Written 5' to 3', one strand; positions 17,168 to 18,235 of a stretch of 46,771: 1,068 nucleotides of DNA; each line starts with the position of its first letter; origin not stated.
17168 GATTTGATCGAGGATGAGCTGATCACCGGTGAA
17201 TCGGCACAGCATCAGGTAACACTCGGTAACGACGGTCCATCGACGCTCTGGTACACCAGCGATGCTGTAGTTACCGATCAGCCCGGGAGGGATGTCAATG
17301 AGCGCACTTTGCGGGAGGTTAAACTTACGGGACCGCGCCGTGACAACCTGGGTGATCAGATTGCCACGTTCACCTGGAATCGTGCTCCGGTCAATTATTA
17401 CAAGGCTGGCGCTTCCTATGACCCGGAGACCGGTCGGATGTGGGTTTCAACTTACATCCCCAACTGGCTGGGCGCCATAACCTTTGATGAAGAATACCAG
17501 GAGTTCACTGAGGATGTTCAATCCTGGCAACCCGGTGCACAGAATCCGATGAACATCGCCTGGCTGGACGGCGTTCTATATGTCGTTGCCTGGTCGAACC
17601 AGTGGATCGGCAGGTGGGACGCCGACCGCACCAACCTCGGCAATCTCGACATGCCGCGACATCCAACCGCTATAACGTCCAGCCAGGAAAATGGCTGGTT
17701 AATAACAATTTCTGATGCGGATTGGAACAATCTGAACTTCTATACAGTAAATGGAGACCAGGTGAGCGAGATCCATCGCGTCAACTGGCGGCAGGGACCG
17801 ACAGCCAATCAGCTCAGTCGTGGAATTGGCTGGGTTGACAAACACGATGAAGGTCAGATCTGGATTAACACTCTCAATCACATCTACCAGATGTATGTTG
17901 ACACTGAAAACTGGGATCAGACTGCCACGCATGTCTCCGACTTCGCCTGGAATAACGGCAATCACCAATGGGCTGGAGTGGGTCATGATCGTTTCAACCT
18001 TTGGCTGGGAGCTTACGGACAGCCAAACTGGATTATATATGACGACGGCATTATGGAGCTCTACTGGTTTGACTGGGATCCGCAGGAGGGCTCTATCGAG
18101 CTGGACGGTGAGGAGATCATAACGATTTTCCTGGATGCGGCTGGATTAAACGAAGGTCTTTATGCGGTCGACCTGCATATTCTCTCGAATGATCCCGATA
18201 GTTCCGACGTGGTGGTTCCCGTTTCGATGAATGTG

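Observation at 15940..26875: Unassigned beta-propeller-like payload family of about 220-240 aa: six copies in the giant ORF plus one in the neighbouring gene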

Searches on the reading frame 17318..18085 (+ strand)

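Call 8: search_protein_families(library=pfam, max_evalue=1, proteins=[window:17318-18085:+])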
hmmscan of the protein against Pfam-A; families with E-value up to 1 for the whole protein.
window:17318-18085:+ (256 aa): 1 family
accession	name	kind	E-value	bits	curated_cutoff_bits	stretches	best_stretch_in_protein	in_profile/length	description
PF23335.1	Beta-prop_IFT80_2nd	-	0.18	10.9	27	1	165-244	174-242/287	IFT80 second beta-propeller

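Call 9: search_protein_families(library=ncbifam, max_evalue=1, proteins=[window:17318-18085:+])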
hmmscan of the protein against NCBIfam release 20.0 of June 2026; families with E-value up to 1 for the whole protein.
window:17318-18085:+ (256 aa): 0 families
